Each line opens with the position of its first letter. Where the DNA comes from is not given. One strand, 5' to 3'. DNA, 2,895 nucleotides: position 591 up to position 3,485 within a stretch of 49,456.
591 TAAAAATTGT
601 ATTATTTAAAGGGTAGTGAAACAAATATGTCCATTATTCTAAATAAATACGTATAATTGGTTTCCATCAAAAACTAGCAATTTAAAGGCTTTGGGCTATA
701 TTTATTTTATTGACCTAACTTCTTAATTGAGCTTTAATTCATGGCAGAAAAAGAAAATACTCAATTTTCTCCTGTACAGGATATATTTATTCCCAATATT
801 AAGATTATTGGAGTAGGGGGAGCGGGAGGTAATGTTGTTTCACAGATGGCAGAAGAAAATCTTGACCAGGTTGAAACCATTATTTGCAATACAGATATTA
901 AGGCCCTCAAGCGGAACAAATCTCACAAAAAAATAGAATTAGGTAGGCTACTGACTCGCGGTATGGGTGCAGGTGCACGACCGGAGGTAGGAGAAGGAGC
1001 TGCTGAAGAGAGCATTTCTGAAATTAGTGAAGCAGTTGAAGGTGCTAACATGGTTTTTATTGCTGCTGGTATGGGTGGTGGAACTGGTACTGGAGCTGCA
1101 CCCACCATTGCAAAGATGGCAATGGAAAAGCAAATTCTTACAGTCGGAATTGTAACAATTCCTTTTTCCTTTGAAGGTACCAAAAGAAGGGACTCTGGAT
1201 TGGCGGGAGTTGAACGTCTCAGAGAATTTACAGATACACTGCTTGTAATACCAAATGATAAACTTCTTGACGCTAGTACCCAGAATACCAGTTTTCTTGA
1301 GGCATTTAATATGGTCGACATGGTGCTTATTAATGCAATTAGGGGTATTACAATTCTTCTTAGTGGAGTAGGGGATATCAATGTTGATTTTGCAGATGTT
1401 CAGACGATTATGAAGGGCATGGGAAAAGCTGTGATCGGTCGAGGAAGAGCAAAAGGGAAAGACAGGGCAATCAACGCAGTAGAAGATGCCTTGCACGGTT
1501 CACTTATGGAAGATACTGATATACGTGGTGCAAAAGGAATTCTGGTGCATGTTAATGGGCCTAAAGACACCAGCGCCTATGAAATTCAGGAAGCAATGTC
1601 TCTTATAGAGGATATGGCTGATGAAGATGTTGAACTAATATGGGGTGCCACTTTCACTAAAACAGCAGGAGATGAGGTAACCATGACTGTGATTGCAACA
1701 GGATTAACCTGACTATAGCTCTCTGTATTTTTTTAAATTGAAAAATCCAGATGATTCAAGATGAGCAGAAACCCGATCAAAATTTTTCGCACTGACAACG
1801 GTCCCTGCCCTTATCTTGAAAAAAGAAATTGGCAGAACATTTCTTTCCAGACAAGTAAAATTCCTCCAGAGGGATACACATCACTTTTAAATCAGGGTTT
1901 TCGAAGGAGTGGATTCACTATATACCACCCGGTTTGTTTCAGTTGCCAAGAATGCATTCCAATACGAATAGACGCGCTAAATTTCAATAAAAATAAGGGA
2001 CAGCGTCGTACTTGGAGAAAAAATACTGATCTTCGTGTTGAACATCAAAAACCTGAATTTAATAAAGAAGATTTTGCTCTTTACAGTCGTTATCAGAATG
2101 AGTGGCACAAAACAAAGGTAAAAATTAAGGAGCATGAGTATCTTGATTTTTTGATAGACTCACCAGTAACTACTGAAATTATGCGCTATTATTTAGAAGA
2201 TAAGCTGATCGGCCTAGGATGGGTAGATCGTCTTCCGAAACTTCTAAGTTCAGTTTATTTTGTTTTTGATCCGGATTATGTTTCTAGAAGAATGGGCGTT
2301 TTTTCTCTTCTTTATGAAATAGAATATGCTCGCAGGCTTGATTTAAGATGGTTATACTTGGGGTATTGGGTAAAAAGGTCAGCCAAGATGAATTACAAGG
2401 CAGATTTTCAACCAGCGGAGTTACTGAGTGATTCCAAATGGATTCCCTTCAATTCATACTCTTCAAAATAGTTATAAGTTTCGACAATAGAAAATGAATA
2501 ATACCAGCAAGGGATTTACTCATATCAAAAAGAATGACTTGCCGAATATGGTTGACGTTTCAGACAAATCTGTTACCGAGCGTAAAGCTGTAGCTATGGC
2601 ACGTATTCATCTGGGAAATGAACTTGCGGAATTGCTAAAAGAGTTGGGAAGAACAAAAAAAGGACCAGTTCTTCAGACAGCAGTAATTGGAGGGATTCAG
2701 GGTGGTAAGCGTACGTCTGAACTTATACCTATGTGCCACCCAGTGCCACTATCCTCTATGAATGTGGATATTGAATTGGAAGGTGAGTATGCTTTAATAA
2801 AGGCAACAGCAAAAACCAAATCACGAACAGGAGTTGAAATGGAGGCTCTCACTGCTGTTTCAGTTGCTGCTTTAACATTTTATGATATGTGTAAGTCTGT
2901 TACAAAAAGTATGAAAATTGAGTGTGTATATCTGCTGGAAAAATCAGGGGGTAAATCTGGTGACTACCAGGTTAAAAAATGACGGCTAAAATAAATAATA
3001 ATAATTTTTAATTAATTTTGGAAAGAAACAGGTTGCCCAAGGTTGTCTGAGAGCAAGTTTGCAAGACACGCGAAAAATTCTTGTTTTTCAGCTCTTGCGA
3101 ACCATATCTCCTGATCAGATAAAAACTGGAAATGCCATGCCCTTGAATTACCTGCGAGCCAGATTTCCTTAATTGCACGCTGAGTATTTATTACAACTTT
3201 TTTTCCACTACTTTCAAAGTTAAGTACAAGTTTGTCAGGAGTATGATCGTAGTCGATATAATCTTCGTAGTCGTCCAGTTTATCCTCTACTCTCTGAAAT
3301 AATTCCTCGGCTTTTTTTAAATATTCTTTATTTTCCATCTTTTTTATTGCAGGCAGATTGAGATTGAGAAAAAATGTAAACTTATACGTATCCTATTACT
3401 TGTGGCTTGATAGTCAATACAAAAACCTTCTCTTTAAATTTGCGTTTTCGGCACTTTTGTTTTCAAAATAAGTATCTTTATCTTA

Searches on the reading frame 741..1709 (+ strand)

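Call 25: search_protein_families(library=pfam, proteins=[window:741-1709:+], max_evalue=0.0001)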
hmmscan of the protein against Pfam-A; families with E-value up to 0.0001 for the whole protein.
window:741-1709:+ (323 aa): 2 families
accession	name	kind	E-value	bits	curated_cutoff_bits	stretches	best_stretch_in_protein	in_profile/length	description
PF00091.31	Tubulin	-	2e-45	155.8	33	1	19-178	1-188/190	Tubulin/FtsZ family, GTPase domain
PF12327.13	FtsZ_C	-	1.8e-23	83.1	27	1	228-322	1-94/95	FtsZ family, C-terminal domain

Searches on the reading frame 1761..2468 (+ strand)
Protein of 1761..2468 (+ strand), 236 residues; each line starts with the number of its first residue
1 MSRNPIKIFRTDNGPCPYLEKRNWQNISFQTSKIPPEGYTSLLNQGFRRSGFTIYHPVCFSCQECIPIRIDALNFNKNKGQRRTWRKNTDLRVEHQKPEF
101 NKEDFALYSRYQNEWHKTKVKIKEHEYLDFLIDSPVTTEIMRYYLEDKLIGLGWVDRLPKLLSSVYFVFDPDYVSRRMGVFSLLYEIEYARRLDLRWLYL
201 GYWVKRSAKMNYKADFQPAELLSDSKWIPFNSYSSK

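Call 25: search_protein_families(library=pfam, proteins=[window:1761-2468:+], max_evalue=0.0001)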
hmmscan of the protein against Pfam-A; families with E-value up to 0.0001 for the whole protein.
window:1761-2468:+ (236 aa): 2 families
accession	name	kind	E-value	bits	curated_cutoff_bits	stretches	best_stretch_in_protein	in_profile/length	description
PF04377.21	ATE_C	-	6.9e-41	140.1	25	1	103-222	1-121/122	Arginine-tRNA-protein transferase, C terminus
PF04376.19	ATE_N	-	2.4e-19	69.8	27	1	15-83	2-72/72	Arginine-tRNA-protein transferase, N terminus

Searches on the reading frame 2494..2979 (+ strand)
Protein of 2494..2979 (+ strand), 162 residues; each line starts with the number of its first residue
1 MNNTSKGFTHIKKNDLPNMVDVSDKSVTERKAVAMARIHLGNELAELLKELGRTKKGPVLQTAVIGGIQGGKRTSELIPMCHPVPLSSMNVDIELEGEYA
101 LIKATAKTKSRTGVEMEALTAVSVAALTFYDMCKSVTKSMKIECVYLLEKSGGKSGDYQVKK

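Call 25: search_protein_families(library=pfam, proteins=[window:2494-2979:+], max_evalue=0.0001)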
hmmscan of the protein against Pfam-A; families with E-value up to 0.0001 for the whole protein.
window:2494-2979:+ (162 aa): 1 family
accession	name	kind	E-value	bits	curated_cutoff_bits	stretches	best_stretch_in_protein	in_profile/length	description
PF01967.27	MoaC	-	6.2e-50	169.2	27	1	19-153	1-136/136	MoaC family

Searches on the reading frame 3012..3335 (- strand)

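Call 25: search_protein_families(library=pfam, proteins=[window:3012-3335:-], max_evalue=0.0001)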
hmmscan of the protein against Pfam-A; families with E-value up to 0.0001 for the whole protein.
window:3012-3335:- (107 aa): 1 family
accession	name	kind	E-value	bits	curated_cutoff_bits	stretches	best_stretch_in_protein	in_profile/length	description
PF01491.21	Frataxin_Cyay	-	3.7e-18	66.1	21.3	1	2-102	3-106/107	Frataxin-like domain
